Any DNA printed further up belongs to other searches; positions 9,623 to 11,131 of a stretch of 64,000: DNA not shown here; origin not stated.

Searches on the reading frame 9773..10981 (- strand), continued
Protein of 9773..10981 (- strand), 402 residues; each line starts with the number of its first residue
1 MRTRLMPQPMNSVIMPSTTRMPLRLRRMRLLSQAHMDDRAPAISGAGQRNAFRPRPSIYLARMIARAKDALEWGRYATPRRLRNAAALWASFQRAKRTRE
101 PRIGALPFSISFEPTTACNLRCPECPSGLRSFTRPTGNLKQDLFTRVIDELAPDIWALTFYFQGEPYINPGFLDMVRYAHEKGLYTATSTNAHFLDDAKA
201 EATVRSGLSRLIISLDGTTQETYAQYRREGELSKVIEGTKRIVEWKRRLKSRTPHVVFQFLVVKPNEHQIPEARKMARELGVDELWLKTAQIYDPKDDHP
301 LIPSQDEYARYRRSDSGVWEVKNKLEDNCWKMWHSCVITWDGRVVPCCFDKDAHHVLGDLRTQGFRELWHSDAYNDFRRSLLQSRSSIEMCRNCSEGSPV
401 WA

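Call 26: predict_structure(alignment_id=A1)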
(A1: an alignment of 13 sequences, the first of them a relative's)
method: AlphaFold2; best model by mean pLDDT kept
length: 340 residues; sequences in the alignment: 13
mean_pLDDT: 79.0   pTM: 0.83
mean pLDDT of the five models: 79.0, 76.6, 73.7, 72.6, 71.9
residues with pLDDT >= 90: 116; 70-90: 136; 50-70: 56; < 50: 32
segments of 3 or more residues with pLDDT < 50: 54-67, 69-74, 333-340
pLDDT, mean of each block of 10 residues (from residue 1): 58 87 91 84 88 50 47 61 93 87 73 94 89 92 94 88 77 95 96 91 87 96 82 71 82 79 64 81 67 81 91 77 54 42
secondary structure, 60 per line:
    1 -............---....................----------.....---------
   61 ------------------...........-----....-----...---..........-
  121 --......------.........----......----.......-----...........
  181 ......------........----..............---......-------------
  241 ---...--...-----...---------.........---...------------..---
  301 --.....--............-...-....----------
elements in order: H2-13 H17-36 E47-51 H79-89 E95-98 H110-119 E123-128 H135-143 E148-153 H158-164 H170-186 E193-200 H205-218 E222-227 E249-251 E257-259 H269-272 E273-277 E281-283 H303-307 H310-321 H327-330

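Call 28: fold_search(model_id=the predicted structure, library=pdb)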
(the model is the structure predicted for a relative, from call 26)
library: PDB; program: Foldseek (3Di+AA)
matches with E <= 10: 1653; with E <= 0.001: 84
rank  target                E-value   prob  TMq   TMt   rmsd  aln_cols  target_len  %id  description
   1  7vob                  2.4e-11  1.00  0.59  0.61   7.3       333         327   18  The crystal structure of a Radical SAM Enzyme BlsE involved in the Biosynthesis of Blasticidin S (released 2022-05-04)
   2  8hzv_C                1.4e-10  1.00  0.61  0.45   8.6       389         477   17  The crystal structure of a Radical SAM Enzyme DesII (released 2024-07-10)
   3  8hzv_A                3.2e-10  1.00  0.62  0.45   9.1       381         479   19  The crystal structure of a Radical SAM Enzyme DesII (released 2024-07-10)
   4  8hzy_A                3.6e-10  1.00  0.56  0.42  11.4       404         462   16  The crystal structure of a Radical SAM Enzyme DesII (released 2024-07-10)
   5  5v1t_A                4.8e-10  1.00  0.60  0.48   6.2       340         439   13  Crystal structure of Streptococcus suis SuiB bound to precursor peptide SuiA (released 2017-08-30)
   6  4m7t                  6.1e-10  1.00  0.47  0.63   8.0       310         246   18  Crystal structure of BtrN in complex with AdoMet and 2-DOIA (released 2013-10-02)
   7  8hzv_D                6.8e-10  1.00  0.55  0.41   8.5       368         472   17  The crystal structure of a Radical SAM Enzyme DesII (released 2024-07-10)
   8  5v1s_A                7.2e-10  1.00  0.59  0.48   6.6       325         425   14  Crystal structure of Streptococcus suis SuiB bound to S-adenosylmethionine (released 2017-08-30)
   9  8hzv_B                8.6e-10  1.00  0.56  0.41   8.2       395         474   16  The crystal structure of a Radical SAM Enzyme DesII (released 2024-07-10)
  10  5v1q_A                1.1e-09  1.00  0.60  0.49   7.1       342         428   13  Crystal structure of Streptococcus suis SuiB (released 2017-08-30)
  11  5v1s_B                1.7e-09  1.00  0.60  0.49   6.5       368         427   13  Crystal structure of Streptococcus suis SuiB bound to S-adenosylmethionine (released 2017-08-30)
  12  4k36_A                1.8e-09  1.00  0.56  0.51   7.9       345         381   16  His6 tagged anSMEcpe with bound AdoMet (released 2013-05-08)
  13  5v1q_B                5.7e-09  1.00  0.60  0.48   7.0       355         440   15  Crystal structure of Streptococcus suis SuiB (released 2017-08-30)
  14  6c8v                  6.8e-09  1.00  0.54  0.59   8.5       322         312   20  X-ray structure of PqqE from Methylobacterium extorquens (released 2018-02-14)
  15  8hzy_B                1.4e-08  1.00  0.56  0.43  11.9       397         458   16  The crystal structure of a Radical SAM Enzyme DesII (released 2024-07-10)
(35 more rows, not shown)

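Call 52: find_encoding_contigs(protein=P0002, flank=6000, max_places=2)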
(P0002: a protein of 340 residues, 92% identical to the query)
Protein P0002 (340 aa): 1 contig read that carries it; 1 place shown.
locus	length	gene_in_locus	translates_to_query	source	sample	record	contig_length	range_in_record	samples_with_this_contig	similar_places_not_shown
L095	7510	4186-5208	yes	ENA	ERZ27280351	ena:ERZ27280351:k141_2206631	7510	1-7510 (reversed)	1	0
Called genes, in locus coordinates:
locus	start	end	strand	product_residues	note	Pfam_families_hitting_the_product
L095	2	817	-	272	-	?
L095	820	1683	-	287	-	PF00483:NTP_transferase, PF12804:NTP_transf_3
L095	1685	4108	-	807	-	PF03176:MMPL, PF02460:Patched, PF12349:Sterol-sensing, PF03176:MMPL, PF00873:ACR_tran (weak)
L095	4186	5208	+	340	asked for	PF04055:Radical_SAM, PF13186:SPASM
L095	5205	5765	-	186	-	PF01765:RRF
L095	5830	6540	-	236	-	PF00696:AA_kinase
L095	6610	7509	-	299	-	?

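Call 55: search_protein_representatives(protein=window:9773-10795:-)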
Query: 340 residues. Proteins with E-value up to 0.001 (for the whole library): 32454; up to 1e-10: 12053; up to 1e-30: 1573. The best 150 are listed.
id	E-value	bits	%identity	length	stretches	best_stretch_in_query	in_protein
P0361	3.9e-118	411.0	55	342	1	19-339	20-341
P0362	2.8e-115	401.7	55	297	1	44-340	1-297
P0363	4.2e-113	394.5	49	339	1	5-339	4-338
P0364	6.4e-98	344.6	55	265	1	77-339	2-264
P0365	1.9e-93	329.9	56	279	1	17-277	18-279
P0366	5.3e-89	315.2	44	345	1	7-335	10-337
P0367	6.8e-88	311.6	46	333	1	15-338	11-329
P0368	9.6e-87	307.8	42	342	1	11-335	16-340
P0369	1.6e-84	300.5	44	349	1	15-336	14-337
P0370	6.1e-84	298.6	43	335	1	3-333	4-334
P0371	7.6e-84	298.3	43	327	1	26-334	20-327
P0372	3.3e-82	292.9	57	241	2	175-339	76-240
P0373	5.8e-82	292.1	43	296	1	44-339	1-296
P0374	1.3e-81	290.9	41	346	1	10-337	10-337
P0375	1.8e-81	290.4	50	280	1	16-277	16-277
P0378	1.0e-80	287.9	39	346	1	7-338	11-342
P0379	1.1e-80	287.8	43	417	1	15-336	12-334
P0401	2.7e-76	273.4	37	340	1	7-336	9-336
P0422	2.8e-71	257.0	36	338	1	26-332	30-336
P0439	6.1e-68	246.0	35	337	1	29-336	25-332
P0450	3.4e-66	240.2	34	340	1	16-335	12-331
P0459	2.3e-65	237.5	33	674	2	35-333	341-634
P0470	4.1e-64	233.4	41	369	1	37-332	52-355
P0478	1.0e-63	232.1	34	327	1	9-334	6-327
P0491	6.8e-62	226.1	36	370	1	43-335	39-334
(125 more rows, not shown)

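Call 56: list_cluster_members(proteins=[P0366, P0368, P0374, P0378, P0401, P0422, P0439, P0450, P0459, P0478])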
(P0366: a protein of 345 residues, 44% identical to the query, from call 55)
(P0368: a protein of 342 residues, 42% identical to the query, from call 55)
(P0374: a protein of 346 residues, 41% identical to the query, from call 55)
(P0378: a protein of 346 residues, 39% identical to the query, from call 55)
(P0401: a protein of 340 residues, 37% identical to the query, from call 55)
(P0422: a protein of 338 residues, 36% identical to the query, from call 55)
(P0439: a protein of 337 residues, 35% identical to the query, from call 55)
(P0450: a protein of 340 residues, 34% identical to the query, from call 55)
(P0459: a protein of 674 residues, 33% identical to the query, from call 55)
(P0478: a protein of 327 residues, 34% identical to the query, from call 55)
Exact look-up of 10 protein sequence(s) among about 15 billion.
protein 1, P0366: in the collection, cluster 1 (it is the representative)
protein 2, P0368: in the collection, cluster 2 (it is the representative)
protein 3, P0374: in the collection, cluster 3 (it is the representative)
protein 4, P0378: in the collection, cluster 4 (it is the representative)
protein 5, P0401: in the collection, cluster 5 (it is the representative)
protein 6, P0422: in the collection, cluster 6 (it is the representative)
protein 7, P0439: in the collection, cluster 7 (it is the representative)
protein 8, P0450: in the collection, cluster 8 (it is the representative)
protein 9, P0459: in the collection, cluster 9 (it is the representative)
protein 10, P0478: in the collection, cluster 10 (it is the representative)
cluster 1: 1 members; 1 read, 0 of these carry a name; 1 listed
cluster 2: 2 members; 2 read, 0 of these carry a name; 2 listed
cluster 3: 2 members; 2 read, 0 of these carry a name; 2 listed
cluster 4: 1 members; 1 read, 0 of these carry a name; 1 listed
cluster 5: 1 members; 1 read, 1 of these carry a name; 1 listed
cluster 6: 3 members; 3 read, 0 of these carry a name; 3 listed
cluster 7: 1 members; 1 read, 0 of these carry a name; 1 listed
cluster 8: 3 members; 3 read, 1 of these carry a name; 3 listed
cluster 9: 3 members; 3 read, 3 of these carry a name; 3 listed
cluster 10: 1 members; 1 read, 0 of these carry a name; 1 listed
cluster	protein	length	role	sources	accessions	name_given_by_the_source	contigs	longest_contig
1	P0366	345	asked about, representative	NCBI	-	-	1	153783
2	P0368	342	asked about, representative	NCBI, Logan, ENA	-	-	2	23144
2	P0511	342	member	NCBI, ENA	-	-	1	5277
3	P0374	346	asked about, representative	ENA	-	-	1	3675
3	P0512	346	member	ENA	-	-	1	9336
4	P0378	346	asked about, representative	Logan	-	-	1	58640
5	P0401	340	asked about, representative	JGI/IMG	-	radical SAM protein with 4Fe4S-binding SPASM domain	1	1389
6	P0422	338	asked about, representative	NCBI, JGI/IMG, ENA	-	-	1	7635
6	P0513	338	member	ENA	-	-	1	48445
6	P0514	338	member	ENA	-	-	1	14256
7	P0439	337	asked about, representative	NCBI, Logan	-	-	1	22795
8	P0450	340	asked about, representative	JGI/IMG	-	-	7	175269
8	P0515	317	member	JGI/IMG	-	radical SAM protein with 4Fe4S-binding SPASM domain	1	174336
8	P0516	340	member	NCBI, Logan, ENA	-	-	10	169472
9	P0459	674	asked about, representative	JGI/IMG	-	radical SAM protein with 4Fe4S-binding SPASM domain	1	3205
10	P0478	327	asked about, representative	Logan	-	-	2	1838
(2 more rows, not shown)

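Call 57: search_protein_families(library=pfam, proteins=[P0459, P0379, P0470, P0491], max_evalue=0.001)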
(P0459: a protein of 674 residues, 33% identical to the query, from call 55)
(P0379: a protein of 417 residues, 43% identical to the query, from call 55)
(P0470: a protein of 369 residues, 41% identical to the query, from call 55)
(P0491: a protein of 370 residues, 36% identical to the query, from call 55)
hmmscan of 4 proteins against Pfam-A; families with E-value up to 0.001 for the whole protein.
P0459 (674 aa): 2 families
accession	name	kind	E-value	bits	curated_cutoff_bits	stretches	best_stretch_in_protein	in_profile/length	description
PF13186.11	SPASM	-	2.2e-21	76.4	21.5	2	566-633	1-66/67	Iron-sulfur cluster-binding domain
PF04055.27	Radical_SAM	-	2.3e-16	60.8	29.5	1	105-229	12-138/166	Radical SAM superfamily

P0379 (417 aa): 2 families
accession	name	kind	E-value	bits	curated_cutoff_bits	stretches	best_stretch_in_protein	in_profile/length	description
PF04055.27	Radical_SAM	-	1.5e-17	64.7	29.5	1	47-209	1-165/166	Radical SAM superfamily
PF13186.11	SPASM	-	1.5e-12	48.1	21.5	1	265-330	1-66/67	Iron-sulfur cluster-binding domain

P0470 (369 aa): 2 families
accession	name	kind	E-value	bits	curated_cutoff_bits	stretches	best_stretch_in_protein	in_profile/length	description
PF04055.27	Radical_SAM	-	8.5e-17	62.3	29.5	1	65-203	1-142/166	Radical SAM superfamily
PF13186.11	SPASM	-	2.4e-14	53.8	21.5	1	290-355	1-66/67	Iron-sulfur cluster-binding domain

P0491 (370 aa): 3 families
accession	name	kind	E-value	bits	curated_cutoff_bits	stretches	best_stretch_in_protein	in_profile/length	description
PF13186.11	SPASM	-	5.4e-12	46.3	21.5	1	266-332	1-67/67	Iron-sulfur cluster-binding domain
PF04055.27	Radical_SAM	-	8e-12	46.1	29.5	1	46-176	1-135/166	Radical SAM superfamily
PF13353.11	Fer4_12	-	0.00019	22.2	22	1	52-157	15-123/137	4Fe-4S single cluster domain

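Call 58: find_encoding_contigs(protein=P0450, flank=6000, max_places=3)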
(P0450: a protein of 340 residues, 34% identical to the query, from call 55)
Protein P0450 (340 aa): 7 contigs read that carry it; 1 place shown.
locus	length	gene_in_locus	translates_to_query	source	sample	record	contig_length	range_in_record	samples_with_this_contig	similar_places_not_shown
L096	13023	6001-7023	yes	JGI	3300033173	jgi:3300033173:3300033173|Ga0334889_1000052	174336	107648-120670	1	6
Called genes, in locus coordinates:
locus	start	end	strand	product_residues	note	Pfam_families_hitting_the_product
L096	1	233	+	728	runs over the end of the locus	PF13217:DUF4025 (faint), PF21387:Gp6_C-I (faint), PF09603:Fib_succ_major (faint)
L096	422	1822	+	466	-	PF00578:AhpC-TSA, PF08534:Redoxin, PF13905:Thioredoxin_8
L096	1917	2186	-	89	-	PF01541:GIY-YIG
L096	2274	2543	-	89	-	PF01541:GIY-YIG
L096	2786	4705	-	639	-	PF13292:DXP_synthase_N, PF00456:Transketolase_N (faint), PF02779:Transket_pyr, PF02780:Transketolase_C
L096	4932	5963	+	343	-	PF00691:OmpA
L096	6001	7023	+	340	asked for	PF04055:Radical_SAM, PF13186:SPASM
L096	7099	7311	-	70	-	-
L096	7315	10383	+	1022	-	PF11028:TMEM260_N, PF28497:DUF8416, PF28495:TMEM260_2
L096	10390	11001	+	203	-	PF01522:Polysacc_deac_1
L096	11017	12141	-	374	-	PF14907:NTP_transf_5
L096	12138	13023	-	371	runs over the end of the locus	-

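Call 59: find_encoding_contigs(protein=P0366, flank=6000, max_places=2)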
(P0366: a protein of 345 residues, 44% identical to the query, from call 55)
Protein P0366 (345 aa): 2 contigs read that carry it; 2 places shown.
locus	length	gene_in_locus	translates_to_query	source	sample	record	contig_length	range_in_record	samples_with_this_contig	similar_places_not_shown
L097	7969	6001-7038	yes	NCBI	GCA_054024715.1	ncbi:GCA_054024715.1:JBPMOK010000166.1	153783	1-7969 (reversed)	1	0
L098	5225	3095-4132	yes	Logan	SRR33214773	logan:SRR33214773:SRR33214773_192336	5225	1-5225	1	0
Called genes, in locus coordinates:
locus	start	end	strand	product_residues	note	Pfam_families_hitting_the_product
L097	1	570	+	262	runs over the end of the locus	PF12146:Hydrolase_4, PF00561:Abhydrolase_1, PF00975:Thioesterase (weak), PF12697:Abhydrolase_6, PF03096:Ndr (faint)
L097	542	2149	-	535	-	PF00595:PDZ, PF13180:PDZ_2, PF17820:PDZ_6, PF03572:Peptidase_S41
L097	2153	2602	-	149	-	PF00383:dCMP_cyt_deam_1, PF14437:MafB19-deam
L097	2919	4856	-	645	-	PF13292:DXP_synthase_N, PF00676:E1_dh, PF02775:TPP_enzyme_C (weak), PF02779:Transket_pyr, PF02780:Transketolase_C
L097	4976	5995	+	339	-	PF28175:T4SS_LegC2C7 (faint), PF00691:OmpA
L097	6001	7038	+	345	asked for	PF04055:Radical_SAM, PF13186:SPASM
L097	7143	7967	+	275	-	?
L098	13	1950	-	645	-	PF13292:DXP_synthase_N, PF00676:E1_dh, PF02775:TPP_enzyme_C (weak), PF02779:Transket_pyr, PF02780:Transketolase_C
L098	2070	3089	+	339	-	PF28175:T4SS_LegC2C7 (faint), PF00691:OmpA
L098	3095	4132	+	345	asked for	PF04055:Radical_SAM, PF13186:SPASM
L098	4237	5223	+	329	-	?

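Call 60: find_encoding_contigs(protein=P0378, flank=6000, max_places=2)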
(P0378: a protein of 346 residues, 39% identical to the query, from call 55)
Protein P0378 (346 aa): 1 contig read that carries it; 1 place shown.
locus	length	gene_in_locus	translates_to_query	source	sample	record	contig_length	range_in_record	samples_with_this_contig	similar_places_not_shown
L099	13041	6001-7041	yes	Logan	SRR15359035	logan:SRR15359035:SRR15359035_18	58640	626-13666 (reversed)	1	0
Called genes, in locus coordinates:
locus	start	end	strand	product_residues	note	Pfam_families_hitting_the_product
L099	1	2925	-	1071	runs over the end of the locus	PF13646:HEAT_2 (faint), PF00027:cNMP_binding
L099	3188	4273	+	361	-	PF01571:GCV_T, PF08669:GCV_T_C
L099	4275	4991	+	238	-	PF04029:2-ph_phosp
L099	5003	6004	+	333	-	PF00691:OmpA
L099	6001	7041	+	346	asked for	PF04055:Radical_SAM, PF13186:SPASM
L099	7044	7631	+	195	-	-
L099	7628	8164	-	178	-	PF12972:NAGLU_C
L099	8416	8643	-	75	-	PF05089:NAGLU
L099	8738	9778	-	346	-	PF12971:NAGLU_N, PF05089:NAGLU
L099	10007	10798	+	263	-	PF07719:TPR_2 (faint), PF13181:TPR_8 (faint)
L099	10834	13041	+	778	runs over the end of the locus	PF01839:FG-GAP (faint), PF13517:FG-GAP_3 (faint), PF18962:Por_Secre_tail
